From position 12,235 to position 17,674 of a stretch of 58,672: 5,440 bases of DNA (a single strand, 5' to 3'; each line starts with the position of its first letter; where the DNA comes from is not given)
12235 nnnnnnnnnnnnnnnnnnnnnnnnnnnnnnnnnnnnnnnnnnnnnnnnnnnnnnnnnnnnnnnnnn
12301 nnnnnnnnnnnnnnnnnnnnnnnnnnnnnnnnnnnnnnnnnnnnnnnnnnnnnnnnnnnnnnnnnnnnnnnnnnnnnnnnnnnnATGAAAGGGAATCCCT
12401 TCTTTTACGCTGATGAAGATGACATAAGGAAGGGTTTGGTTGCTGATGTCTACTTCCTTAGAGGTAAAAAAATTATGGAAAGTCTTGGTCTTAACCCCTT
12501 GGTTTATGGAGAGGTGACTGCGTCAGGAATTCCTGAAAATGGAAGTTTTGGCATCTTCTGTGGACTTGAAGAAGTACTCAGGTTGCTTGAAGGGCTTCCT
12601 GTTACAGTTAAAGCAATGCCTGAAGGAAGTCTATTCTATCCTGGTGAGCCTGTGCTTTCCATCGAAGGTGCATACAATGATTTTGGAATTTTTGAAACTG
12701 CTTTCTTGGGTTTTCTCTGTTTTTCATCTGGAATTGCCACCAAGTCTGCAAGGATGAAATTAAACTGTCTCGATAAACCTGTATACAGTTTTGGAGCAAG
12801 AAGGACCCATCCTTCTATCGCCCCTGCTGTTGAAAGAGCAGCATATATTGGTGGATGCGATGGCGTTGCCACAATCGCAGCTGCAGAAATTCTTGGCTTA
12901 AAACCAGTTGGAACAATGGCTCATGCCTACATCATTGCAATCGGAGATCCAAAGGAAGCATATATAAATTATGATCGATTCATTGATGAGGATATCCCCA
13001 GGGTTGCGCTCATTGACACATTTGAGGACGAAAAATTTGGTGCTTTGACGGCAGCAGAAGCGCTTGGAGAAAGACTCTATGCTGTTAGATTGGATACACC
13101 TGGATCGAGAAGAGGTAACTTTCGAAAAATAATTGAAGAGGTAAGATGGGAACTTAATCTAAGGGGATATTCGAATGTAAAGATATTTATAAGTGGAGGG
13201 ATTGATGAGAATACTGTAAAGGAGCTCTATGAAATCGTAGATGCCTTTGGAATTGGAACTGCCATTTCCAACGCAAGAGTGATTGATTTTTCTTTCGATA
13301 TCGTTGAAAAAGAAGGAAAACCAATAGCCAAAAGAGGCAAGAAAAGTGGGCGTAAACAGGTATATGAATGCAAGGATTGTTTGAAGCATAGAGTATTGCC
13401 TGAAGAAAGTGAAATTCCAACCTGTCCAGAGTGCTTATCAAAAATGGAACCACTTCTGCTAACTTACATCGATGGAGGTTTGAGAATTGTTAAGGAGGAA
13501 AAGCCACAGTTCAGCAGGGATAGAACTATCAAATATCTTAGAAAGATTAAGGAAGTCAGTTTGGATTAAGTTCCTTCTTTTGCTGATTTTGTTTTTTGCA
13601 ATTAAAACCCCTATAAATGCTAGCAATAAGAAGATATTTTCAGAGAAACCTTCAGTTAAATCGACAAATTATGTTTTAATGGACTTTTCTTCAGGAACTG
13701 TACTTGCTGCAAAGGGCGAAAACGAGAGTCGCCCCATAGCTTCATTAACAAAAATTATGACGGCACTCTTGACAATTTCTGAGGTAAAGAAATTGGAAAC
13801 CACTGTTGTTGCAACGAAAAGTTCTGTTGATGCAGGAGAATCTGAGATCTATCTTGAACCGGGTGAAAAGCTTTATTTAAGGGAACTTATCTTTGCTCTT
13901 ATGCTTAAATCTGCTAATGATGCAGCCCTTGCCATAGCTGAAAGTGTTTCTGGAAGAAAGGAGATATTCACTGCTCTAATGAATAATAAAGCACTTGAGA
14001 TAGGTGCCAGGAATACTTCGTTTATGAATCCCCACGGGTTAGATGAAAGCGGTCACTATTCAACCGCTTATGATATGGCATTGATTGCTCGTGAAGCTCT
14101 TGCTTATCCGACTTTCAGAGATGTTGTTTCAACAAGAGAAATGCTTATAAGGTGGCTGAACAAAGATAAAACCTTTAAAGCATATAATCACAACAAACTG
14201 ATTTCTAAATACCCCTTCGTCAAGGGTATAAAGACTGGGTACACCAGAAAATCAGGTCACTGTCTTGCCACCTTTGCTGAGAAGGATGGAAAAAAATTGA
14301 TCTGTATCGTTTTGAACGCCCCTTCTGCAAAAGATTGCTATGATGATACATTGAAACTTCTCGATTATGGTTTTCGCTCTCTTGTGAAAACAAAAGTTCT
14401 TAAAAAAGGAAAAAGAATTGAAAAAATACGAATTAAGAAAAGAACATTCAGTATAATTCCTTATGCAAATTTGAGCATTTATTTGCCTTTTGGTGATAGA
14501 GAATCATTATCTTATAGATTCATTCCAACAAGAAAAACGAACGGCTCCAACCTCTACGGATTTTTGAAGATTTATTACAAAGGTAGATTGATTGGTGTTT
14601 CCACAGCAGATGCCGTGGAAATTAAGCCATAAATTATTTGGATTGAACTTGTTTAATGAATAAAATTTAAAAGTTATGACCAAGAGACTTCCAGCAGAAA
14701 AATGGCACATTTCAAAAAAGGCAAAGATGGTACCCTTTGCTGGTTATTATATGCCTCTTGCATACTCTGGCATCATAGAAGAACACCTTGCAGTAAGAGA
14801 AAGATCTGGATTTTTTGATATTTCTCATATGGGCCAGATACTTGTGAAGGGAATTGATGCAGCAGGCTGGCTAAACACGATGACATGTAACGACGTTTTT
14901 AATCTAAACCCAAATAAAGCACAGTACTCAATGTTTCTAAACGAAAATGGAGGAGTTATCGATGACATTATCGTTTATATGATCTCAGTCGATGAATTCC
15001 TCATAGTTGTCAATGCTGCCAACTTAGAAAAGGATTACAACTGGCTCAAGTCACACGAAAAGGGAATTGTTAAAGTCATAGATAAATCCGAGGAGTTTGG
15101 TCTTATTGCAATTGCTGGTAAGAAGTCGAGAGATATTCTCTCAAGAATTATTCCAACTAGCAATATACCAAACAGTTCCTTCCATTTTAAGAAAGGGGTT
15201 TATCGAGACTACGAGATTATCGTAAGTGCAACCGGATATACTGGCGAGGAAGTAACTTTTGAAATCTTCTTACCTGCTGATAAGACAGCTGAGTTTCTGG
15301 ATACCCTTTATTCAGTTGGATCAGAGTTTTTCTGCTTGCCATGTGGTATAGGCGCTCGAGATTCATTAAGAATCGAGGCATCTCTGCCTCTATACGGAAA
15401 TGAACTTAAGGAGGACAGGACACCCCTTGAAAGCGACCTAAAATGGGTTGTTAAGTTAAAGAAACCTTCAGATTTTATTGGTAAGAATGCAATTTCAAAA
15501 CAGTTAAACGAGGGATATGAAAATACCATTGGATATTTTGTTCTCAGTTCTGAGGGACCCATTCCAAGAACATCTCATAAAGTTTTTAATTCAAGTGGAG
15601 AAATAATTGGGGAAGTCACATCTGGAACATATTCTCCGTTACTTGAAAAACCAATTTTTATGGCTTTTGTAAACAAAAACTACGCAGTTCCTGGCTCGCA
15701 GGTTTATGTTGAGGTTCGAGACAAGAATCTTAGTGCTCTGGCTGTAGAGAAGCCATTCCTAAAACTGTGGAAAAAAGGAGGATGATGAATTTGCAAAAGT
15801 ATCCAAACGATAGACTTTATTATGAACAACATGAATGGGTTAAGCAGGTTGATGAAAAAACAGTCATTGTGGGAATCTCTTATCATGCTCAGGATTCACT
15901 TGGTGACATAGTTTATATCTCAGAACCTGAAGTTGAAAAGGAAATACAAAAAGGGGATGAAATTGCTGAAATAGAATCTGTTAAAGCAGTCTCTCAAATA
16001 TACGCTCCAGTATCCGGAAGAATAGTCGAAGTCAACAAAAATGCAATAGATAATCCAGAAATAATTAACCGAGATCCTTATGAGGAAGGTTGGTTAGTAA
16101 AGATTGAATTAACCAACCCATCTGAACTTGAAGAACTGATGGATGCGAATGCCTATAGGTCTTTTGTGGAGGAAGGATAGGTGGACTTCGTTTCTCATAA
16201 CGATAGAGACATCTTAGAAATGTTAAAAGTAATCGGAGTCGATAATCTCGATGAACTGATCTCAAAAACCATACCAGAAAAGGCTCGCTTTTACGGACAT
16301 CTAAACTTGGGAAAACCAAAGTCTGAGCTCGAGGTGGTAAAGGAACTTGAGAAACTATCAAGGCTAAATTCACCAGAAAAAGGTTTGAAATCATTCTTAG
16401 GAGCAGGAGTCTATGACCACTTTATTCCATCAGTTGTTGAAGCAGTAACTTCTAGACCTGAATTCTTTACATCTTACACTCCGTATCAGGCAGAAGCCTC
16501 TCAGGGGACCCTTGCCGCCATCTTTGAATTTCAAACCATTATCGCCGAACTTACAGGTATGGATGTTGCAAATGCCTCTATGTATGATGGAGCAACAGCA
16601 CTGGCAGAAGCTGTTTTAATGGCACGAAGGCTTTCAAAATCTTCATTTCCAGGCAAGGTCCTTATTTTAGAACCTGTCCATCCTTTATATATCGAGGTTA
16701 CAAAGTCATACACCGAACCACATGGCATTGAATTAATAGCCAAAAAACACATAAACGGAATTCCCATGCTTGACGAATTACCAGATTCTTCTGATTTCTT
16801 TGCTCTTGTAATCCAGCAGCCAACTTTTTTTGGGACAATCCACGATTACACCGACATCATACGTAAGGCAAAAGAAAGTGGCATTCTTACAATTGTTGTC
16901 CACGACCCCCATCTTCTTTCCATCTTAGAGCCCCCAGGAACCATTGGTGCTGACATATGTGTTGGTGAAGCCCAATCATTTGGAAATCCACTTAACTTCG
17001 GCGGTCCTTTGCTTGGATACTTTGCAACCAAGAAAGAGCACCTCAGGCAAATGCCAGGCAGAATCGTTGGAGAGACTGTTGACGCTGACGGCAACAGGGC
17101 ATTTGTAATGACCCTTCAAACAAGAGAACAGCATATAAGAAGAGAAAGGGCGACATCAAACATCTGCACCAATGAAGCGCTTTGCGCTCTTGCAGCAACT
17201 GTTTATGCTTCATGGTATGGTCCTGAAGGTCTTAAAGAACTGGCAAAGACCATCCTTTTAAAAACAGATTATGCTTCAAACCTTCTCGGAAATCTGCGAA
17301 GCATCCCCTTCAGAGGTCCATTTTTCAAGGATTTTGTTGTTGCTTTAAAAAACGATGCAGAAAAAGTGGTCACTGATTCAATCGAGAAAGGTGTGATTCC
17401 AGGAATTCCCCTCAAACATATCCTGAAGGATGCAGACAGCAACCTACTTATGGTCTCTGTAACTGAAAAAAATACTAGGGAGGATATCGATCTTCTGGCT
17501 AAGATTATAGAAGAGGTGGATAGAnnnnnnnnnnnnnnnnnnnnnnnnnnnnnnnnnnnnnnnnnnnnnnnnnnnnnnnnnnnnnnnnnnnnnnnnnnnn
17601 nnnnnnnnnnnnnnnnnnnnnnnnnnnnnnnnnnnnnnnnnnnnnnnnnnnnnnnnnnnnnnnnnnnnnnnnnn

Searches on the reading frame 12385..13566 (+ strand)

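Call 74: search_protein_families(library=pfam, proteins=[window:12385-13566:+], max_evalue=0.00001)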
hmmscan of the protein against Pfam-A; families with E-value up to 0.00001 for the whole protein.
window:12385-13566:+ (394 aa): 2 families
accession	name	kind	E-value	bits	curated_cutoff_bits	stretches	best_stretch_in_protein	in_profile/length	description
PF01729.25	QRPTase_C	-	1.5e-22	80.5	23.1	1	117-304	1-168/169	Quinolinate phosphoribosyl transferase, C-terminal domain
PF02749.22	QRPTase_N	-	2.1e-20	73.2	27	1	35-115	8-82/82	Quinolinate phosphoribosyl transferase, N-terminal domain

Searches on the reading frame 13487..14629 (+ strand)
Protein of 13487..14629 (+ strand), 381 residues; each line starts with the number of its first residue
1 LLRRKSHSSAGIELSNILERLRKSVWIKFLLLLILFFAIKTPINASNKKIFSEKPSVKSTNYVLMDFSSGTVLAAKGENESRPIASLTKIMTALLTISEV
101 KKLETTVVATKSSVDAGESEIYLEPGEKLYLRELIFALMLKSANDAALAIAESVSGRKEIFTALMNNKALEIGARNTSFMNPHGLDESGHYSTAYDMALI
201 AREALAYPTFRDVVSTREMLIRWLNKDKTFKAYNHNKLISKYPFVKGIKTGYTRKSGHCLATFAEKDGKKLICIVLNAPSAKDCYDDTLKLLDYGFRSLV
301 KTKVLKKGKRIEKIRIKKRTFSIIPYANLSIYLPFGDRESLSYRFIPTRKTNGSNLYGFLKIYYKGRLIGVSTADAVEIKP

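Call 84: search_protein_families(library=pfam, proteins=[window:13487-14629:+], max_evalue=0.00001)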
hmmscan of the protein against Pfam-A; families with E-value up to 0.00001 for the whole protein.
window:13487-14629:+ (381 aa): 1 family
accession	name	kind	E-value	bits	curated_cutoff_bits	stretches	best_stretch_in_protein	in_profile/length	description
PF00768.25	Peptidase_S11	-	2.4e-60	204.4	27.6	1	53-279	6-238/239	D-alanyl-D-alanine carboxypeptidase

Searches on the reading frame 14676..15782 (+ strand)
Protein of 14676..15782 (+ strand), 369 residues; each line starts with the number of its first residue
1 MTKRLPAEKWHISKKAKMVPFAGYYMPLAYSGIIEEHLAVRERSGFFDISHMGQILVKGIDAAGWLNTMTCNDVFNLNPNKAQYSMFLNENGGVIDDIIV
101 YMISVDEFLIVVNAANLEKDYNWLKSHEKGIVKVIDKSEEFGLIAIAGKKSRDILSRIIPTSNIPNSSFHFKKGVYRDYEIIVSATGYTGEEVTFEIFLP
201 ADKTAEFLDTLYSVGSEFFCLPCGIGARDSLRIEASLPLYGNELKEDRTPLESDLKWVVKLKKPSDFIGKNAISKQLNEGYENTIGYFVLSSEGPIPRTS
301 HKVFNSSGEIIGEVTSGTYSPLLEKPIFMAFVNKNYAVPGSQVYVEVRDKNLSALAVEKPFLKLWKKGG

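Call 74: search_protein_families(library=pfam, proteins=[window:14676-15782:+], max_evalue=0.00001)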
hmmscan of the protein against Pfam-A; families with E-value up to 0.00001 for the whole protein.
window:14676-15782:+ (369 aa): 2 families
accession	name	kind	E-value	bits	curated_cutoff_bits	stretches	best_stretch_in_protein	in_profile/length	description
PF01571.26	GCV_T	-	8.8e-78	261.5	25.6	1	9-258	3-255/255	Aminomethyltransferase folate-binding domain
PF08669.17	GCV_T_C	-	8e-18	64.6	25.9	1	288-363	6-80/80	Glycine cleavage T-protein C-terminal barrel domain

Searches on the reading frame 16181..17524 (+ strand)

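Call 74: search_protein_families(library=pfam, proteins=[window:16181-17524:+], max_evalue=0.00001)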
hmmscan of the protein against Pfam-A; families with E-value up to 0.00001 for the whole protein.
window:16181-17524:+ (448 aa): 2 families
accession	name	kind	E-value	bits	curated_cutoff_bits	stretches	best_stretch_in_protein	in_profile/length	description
PF02347.22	GDC-P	-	1.7e-136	456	26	1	3-442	3-428/429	Glycine cleavage system P-protein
PF01276.26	OKR_DC_1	-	1.1e-07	31.4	27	1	107-235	71-198/417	Orn/Lys/Arg decarboxylase, major domain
